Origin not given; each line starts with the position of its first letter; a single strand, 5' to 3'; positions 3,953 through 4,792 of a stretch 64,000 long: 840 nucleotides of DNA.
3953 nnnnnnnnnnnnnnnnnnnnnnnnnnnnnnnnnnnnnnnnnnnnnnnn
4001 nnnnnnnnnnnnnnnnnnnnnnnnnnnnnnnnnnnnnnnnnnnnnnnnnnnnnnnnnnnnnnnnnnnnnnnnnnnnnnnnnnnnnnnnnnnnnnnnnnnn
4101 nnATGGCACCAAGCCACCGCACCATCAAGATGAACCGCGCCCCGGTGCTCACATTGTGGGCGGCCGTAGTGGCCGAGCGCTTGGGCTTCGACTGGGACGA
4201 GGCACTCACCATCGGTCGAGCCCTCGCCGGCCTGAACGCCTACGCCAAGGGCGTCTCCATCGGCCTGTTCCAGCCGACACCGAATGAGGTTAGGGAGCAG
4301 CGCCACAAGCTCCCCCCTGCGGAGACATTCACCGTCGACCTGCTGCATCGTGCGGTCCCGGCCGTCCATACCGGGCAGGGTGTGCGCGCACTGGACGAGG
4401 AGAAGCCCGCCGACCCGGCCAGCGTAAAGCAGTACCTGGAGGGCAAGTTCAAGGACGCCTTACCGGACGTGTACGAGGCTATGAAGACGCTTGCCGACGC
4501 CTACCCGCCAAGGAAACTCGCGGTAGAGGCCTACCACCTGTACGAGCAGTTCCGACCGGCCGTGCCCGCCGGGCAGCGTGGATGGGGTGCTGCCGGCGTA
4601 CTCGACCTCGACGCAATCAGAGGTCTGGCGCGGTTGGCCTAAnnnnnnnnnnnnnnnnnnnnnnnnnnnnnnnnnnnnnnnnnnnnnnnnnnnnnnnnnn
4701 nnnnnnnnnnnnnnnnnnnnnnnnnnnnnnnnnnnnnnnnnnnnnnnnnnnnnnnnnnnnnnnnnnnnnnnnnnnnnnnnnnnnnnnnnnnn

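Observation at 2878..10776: tRNA-Leu(CAA)-anchored defence islet bounded by a 14-bp direct repeat and carrying a low-GC Type III R-M cassette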

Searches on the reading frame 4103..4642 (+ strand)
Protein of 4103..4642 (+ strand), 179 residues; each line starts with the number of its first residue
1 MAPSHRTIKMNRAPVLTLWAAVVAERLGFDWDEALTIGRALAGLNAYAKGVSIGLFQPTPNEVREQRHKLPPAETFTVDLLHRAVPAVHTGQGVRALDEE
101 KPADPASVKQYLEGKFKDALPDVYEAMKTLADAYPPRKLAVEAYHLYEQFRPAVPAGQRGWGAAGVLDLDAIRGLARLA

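Call 12: search_protein_families(library=pfam, proteins=[window:4103-4642:+], max_evalue=0.01)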
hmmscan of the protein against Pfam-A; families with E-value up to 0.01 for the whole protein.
window:4103-4642:+ (179 aa): 0 families

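Call 43: search_protein_families(library=ncbifam, proteins=[window:4103-4642:+], max_evalue=0.01)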
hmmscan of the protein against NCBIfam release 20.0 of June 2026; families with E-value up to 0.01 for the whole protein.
window:4103-4642:+ (179 aa): 0 families

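Call 44: search_protein_families(library=padloc, proteins=[window:4103-4642:+], max_evalue=0.01)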
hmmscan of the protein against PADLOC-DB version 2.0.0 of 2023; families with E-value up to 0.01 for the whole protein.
window:4103-4642:+ (179 aa): 0 families

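Call 56: search_dna_similar(query=window:4130-4642:+, collection=plasmids, mode=protein, max_rows=15, max_evalue=0.001)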
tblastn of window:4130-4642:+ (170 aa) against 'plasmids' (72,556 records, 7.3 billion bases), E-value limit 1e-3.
Records with a match: 22; places in all: 23; records where one place covers at least 80% of the query: 21.
Best place of each record, by identity: <60% 22.
By first word of the organism name: Roseomonas 18; Azospirillum 2; Rhodovastum 2.
By predicted mobility (MOB-suite, as given by PLSDB): non-mobilizable 18; mobilizable 4.
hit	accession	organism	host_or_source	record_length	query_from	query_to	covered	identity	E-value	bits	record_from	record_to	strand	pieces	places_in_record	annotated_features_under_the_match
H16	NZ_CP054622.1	Azospirillum oryzae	cell culture,soil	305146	1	160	94%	59.4%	2e-53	188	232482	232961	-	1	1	hypothetical protein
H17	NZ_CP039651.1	Azospirillum sp. TSA2s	Soil,rice paddy soil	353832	1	160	94%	59.4%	2e-53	188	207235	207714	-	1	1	hypothetical protein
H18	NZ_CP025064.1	Roseomonas mucosa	Homo sapiens,Clinical, healthy, human ...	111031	1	167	98%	49.1%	4e-34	133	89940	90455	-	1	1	hypothetical protein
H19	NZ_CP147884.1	Roseomonas mucosa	cell culture,Styx glacier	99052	1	168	99%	48.8%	4e-38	144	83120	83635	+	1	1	hypothetical protein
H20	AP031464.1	Roseomonas mucosa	Homo sapiens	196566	1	167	98%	48.9%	3e-38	144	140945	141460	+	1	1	hypothetical protein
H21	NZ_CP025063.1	Roseomonas mucosa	Homo sapiens,Clinical, healthy, human ...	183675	1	164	96%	48.8%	3e-36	139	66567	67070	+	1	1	hypothetical protein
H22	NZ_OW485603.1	Rhodovastum atsumiense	-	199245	1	164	96%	48.5%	9e-34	132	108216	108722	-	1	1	hypothetical protein | zeta toxin family protein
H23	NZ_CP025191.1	Roseomonas mucosa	Homo sapiens,clinical, human skin, ...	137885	1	167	98%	47.2%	8e-35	135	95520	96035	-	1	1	hypothetical protein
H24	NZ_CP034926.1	Roseomonas mucosa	Homo sapiens,tissue sample,Clinical, ...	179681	1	167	98%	47.2%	8e-35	135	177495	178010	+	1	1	hypothetical protein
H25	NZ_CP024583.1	Roseomonas sp. FDAARGOS_362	Homo sapiens,peripheral Blood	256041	1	167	98%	47.2%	8e-35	135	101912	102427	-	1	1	hypothetical protein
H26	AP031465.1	Roseomonas mucosa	Homo sapiens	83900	1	167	98%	46.8%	1e-34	134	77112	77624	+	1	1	hypothetical protein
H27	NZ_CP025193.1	Roseomonas mucosa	Homo sapiens,clinical, human skin, ...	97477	1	167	98%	46.8%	1e-34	134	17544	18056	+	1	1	hypothetical protein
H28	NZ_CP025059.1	Roseomonas mucosa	Homo sapiens,Clinical, healthy, human ...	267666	1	164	96%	47.6%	4e-36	139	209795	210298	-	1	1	hypothetical protein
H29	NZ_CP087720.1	Roseomonas sp. OT10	single cell,human skin swab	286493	1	164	96%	47.6%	6e-36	138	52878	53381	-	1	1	hypothetical protein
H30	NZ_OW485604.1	Rhodovastum atsumiense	-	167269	1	164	96%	47.3%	4e-33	130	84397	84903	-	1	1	hypothetical protein | AAA family ATPase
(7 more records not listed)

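Call 57: get_annotated_region(hit=H16, flank=4000)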
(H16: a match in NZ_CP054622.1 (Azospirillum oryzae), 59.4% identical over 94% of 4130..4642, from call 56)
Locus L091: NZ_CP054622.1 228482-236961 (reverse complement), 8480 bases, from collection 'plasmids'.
description: Azospirillum oryzae strain KACC 14407 plasmid unnamed7, complete sequence
organism: Azospirillum oryzae (NCBI taxid 286727)
taxonomy: Bacteria; Pseudomonadota; Alphaproteobacteria; Rhodospirillales; Azospirillaceae; Azospirillum; Azospirillum oryzae
host: -; source: cell culture,soil; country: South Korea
typing (MOB-suite, as given by PLSDB): mobilizable; relaxase MOBH
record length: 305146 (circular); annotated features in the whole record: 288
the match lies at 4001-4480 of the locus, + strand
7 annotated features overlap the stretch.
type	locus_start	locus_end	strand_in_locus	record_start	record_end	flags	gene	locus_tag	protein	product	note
CDS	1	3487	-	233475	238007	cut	-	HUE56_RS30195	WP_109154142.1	strawberry notch-like NTP hydrolase domain-containing protein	-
CDS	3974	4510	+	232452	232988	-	-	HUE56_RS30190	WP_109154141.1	hypothetical protein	-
CDS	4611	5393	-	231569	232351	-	-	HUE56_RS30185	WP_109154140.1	XF1762 family protein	-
CDS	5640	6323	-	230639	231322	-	-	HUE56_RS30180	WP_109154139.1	hypothetical protein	-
CDS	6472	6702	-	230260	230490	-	-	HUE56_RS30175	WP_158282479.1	DUF4314 domain-containing protein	-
CDS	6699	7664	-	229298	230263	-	-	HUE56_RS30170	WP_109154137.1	hypothetical protein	-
CDS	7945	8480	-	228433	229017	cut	-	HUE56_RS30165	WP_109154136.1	hypothetical protein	-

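Call 58: get_annotated_region(hit=H22, flank=4000)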
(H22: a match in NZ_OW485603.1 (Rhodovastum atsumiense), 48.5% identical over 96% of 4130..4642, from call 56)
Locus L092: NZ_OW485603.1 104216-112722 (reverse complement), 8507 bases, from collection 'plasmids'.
description: Rhodovastum atsumiense strain G2-11 plasmid RHOApb
organism: Rhodovastum atsumiense (NCBI taxid 504468)
taxonomy: Bacteria; Pseudomonadota; Alphaproteobacteria; Rhodospirillales; Acetobacteraceae; Rhodovastum; Rhodovastum atsumiense
host: -; source: -; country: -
typing (MOB-suite, as given by PLSDB): non-mobilizable
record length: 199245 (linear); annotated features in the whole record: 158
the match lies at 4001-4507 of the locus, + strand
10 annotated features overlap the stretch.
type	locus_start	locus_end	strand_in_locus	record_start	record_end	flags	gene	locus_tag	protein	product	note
CDS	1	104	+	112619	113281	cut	-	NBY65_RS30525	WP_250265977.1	hypothetical protein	-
CDS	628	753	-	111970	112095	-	-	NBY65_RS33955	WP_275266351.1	hypothetical protein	-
CDS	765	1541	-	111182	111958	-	-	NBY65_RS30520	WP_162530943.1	MOSC domain-containing protein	-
CDS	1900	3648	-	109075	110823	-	-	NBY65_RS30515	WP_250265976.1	ParB/RepB/Spo0J family partition protein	GO:0007059 - chromosome segregation [Evidence IEA]; GO:0000910 - cytokinesis [Evidence IEA]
CDS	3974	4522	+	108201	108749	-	-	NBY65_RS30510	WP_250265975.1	hypothetical protein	-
CDS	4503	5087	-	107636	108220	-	-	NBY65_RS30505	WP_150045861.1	zeta toxin family protein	-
CDS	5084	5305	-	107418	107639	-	-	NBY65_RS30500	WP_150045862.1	hypothetical protein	-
CDS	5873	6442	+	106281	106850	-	-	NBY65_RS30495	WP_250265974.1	hypothetical protein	-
CDS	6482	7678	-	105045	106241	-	-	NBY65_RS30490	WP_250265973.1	VWA-like domain-containing protein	-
CDS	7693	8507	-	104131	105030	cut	-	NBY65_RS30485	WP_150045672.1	hypothetical protein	-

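Call 80: search_protein_families(library=phrogs, proteins=[window:4130-4642:+], max_evalue=0.001)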
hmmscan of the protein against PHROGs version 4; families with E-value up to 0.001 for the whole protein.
window:4130-4642:+ (170 aa): 0 families
